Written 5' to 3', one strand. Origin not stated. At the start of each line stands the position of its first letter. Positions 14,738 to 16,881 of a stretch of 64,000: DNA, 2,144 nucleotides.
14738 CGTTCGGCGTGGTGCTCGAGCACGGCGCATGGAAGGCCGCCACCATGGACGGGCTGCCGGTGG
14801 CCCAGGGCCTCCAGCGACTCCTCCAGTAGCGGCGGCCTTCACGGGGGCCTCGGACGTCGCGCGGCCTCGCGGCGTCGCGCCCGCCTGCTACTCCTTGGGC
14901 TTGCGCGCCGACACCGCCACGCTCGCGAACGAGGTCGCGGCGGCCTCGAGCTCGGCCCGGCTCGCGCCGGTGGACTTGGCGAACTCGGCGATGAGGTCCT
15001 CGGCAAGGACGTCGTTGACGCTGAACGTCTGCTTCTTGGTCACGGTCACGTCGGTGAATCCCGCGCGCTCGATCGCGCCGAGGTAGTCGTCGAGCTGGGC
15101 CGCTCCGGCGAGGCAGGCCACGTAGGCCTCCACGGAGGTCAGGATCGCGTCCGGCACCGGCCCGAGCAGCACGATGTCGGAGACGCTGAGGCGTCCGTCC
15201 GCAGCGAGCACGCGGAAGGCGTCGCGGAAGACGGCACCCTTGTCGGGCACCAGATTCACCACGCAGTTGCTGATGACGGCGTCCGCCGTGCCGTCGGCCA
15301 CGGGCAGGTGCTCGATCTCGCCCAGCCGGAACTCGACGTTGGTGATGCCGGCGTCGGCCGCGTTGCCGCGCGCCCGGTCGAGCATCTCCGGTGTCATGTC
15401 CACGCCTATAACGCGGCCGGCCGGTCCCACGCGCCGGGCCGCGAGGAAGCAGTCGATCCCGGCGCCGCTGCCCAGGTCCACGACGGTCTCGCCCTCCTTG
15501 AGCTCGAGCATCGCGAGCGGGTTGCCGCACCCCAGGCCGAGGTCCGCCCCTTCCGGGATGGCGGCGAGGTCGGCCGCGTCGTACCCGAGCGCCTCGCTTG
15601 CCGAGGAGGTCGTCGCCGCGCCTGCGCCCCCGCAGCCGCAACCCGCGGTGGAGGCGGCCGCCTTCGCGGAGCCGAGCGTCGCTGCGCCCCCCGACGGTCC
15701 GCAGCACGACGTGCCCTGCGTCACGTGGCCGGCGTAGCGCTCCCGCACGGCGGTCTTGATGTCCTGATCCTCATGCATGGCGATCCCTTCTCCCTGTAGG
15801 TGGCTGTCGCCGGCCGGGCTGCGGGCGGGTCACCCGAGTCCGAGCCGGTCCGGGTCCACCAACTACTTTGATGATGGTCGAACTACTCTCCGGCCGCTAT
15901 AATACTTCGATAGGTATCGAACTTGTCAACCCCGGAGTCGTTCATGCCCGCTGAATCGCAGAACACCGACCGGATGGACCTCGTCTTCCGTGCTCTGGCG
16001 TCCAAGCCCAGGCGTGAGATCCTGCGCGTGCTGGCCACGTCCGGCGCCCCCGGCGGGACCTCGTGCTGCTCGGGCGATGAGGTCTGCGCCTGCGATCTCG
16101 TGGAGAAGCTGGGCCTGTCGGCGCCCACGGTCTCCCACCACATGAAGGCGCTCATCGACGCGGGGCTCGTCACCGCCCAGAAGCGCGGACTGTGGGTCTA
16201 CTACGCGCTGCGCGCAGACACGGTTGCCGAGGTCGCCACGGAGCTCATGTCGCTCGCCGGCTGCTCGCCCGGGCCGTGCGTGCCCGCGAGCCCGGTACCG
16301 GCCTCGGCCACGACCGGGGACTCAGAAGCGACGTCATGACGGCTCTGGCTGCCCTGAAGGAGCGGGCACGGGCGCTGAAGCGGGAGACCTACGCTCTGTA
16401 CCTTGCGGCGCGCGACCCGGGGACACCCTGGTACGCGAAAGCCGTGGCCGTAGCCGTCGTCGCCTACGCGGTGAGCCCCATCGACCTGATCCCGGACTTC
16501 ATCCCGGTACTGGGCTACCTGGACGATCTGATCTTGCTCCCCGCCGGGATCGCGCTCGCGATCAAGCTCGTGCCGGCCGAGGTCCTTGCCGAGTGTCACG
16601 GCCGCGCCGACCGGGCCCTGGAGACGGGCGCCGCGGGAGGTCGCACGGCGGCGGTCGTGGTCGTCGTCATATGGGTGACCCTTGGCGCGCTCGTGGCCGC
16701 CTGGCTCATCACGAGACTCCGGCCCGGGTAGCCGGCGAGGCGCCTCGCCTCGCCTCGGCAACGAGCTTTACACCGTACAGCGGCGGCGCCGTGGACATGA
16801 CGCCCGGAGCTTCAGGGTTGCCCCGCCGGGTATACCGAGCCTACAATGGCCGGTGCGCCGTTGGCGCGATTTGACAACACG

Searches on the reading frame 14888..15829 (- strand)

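Call 29: search_protein_families(library=pfam, proteins=[window:14888-15829:-], max_evalue=0.001)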
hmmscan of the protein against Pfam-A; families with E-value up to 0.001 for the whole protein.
window:14888-15829:- (313 aa): 9 families
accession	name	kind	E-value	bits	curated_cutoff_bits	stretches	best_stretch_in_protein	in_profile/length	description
PF13847.12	Methyltransf_31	-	3.4e-35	121.3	27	1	111-245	2-133/145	Methyltransferase domain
PF13649.12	Methyltransf_25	-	2.5e-20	73.4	27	1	116-212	1-97/97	Methyltransferase domain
PF08241.18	Methyltransf_11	-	1.6e-19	70.7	21.2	1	117-215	1-94/95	Methyltransferase domain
PF01209.24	Ubie_methyltran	-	3.1e-15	56.6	20.1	1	110-216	45-151/233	ubiE/COQ5 methyltransferase family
PF08242.18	Methyltransf_12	-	3.5e-10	40.9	30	1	117-214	1-98/98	Methyltransferase domain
PF13489.12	Methyltransf_23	-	4.9e-09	36.6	27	1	108-219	17-119/164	Methyltransferase domain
PF01135.25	PCMT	-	5e-09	36.7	20.3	1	105-170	66-131/210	Protein-L-isoaspartate(D-aspartate) O-methyltransferase (PCMT)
PF06325.19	PrmA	-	1.1e-06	28.8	22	1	110-219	159-261/296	Ribosomal protein L11 methyltransferase (PrmA)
PF05175.20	MTS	-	0.00069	19.7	23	1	107-189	26-106/170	Methyltransferase small domain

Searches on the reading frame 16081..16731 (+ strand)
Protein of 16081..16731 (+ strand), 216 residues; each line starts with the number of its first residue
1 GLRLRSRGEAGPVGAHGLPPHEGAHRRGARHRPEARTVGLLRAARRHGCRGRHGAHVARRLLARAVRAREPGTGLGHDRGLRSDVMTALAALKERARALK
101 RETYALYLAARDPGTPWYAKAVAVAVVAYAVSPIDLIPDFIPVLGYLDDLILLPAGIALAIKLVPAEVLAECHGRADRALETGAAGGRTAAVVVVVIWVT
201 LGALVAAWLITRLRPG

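Call 28: search_protein_families(library=pfam, proteins=[window:16081-16731:+], max_evalue=0.001)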
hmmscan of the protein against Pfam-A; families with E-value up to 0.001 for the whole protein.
window:16081-16731:+ (216 aa): 1 family
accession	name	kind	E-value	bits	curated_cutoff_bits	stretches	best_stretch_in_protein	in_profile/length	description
PF06803.17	DUF1232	-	3.3e-15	56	23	1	119-154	1-36/37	Protein of unknown function (DUF1232)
